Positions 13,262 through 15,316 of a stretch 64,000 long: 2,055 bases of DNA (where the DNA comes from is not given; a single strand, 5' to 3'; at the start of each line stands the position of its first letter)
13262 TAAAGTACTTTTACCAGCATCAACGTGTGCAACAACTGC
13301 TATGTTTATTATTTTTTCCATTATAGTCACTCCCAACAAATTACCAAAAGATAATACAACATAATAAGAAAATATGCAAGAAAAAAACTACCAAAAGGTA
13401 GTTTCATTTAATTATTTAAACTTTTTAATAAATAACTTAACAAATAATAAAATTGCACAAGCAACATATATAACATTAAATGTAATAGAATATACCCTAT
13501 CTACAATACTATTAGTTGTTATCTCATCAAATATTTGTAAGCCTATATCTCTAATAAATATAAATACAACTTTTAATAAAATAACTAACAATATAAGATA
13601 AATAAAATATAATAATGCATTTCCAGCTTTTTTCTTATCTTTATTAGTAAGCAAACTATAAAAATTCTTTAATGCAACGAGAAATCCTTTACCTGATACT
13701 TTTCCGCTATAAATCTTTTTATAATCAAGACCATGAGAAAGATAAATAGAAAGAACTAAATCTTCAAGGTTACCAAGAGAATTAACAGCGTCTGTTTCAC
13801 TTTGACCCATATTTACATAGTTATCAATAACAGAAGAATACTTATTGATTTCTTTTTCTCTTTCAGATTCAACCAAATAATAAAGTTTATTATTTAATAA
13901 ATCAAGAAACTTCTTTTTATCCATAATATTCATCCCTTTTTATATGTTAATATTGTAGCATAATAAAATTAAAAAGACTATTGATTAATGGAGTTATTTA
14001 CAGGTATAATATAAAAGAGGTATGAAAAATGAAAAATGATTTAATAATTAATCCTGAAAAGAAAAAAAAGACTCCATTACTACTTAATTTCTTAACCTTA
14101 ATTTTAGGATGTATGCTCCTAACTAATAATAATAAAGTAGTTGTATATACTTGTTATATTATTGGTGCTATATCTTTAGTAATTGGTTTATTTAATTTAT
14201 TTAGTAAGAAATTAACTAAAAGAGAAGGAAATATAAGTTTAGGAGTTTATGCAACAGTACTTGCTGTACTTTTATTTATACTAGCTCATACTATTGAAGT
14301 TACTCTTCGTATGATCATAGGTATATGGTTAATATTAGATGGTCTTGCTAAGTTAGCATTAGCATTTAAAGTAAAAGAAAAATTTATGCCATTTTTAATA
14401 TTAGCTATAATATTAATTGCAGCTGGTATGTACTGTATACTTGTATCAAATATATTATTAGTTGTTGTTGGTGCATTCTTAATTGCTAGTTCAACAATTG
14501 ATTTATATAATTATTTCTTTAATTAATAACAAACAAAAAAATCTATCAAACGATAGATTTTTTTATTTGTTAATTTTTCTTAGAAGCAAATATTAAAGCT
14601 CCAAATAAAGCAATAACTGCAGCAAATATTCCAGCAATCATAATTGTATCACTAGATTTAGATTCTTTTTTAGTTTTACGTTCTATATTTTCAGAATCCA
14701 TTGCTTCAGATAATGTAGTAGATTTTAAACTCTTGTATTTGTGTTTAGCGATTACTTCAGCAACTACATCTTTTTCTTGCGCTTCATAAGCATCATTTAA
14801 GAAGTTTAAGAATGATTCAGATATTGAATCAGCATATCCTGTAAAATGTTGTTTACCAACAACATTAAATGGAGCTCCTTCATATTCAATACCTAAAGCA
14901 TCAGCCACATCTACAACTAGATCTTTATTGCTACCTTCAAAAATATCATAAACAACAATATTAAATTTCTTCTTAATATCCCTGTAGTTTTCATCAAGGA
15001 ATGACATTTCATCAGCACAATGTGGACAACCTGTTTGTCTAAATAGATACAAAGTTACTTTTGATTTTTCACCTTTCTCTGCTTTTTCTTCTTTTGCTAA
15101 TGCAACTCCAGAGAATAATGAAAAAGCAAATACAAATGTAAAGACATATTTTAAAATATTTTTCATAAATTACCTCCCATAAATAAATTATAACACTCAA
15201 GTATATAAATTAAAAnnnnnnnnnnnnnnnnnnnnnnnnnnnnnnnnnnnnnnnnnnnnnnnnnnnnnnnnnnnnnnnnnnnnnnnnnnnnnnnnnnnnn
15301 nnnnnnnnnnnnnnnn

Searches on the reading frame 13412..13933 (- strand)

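Call 38: search_protein_families(library=ncbifam, proteins=[window:13412-13933:-], max_evalue=1)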
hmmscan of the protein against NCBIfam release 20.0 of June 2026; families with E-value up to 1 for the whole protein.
window:13412-13933:- (173 aa): 0 families

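Call 39: search_protein_families(library=pfam, proteins=[window:13412-13933:-], max_evalue=0.1)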
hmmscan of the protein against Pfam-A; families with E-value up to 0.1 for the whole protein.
window:13412-13933:- (173 aa): 1 family
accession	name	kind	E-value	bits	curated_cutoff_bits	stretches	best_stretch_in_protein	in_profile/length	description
PF22564.2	HAAS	-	0.0054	17.5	27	1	8-59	1-52/55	HAAS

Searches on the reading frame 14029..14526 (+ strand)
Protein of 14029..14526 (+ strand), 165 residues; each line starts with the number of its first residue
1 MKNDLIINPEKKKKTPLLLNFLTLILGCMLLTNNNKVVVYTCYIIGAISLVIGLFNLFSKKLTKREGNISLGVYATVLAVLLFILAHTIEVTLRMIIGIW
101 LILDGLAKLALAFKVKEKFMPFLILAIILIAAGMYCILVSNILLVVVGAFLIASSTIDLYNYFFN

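Call 38: search_protein_families(library=ncbifam, proteins=[window:14029-14526:+], max_evalue=1)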
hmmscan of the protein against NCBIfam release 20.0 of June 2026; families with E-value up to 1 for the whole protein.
window:14029-14526:+ (165 aa): 3 families
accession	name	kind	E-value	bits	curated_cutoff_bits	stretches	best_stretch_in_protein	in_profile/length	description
NF004904.0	PRK06265.1-4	equivalog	0.0017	18.1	172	1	75-151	39-113/206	cobalt transporter CbiM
NF045710.1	GSU0071_fam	equivalog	0.086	12.9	99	1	5-63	61-120/138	GSU0071 family protein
TIGR04152.1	exosort_VPLPA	exception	0.26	10.3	400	1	42-129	13-101/486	VPLPA-CTERM-specific exosortase XrtD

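Call 39: search_protein_families(library=pfam, proteins=[window:14029-14526:+], max_evalue=0.1)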
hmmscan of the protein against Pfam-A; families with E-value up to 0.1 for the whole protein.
window:14029-14526:+ (165 aa): 4 families
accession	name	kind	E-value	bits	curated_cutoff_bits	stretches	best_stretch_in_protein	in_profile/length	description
PF03729.18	DUF308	-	3.3e-13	50.1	25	2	71-137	2-72/73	Short repeat of unknown function (DUF308)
PF13572.11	DUF4134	-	0.0034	18.1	26.5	1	32-89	32-88/93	Domain of unknown function (DUF4134)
PF22285.2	DUF6962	-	0.0058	17.1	27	1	7-89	86-168/198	Family of unknown function (DUF6962)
PF14007.11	YtpI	-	0.0062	17.3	29.4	1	60-121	27-85/87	YtpI-like protein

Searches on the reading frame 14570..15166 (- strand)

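Call 39: search_protein_families(library=pfam, proteins=[window:14570-15166:-], max_evalue=0.1)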
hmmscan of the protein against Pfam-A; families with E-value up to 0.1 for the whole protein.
window:14570-15166:- (198 aa): 4 families
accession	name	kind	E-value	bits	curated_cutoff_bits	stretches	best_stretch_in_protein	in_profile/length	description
PF00578.27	AhpC-TSA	-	0.0023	18.3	26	1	33-75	24-65/124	AhpC/TSA family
PF13462.12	Thioredoxin_4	-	0.0034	18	23.2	0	33-52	11-30/165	Thioredoxin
PF13905.12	Thioredoxin_8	-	0.022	15.5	27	0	36-71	2-39/94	Thioredoxin-like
PF05768.20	Glrx-like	-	0.06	14.1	26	0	38-80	1-41/77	Glutaredoxin-like domain (DUF836)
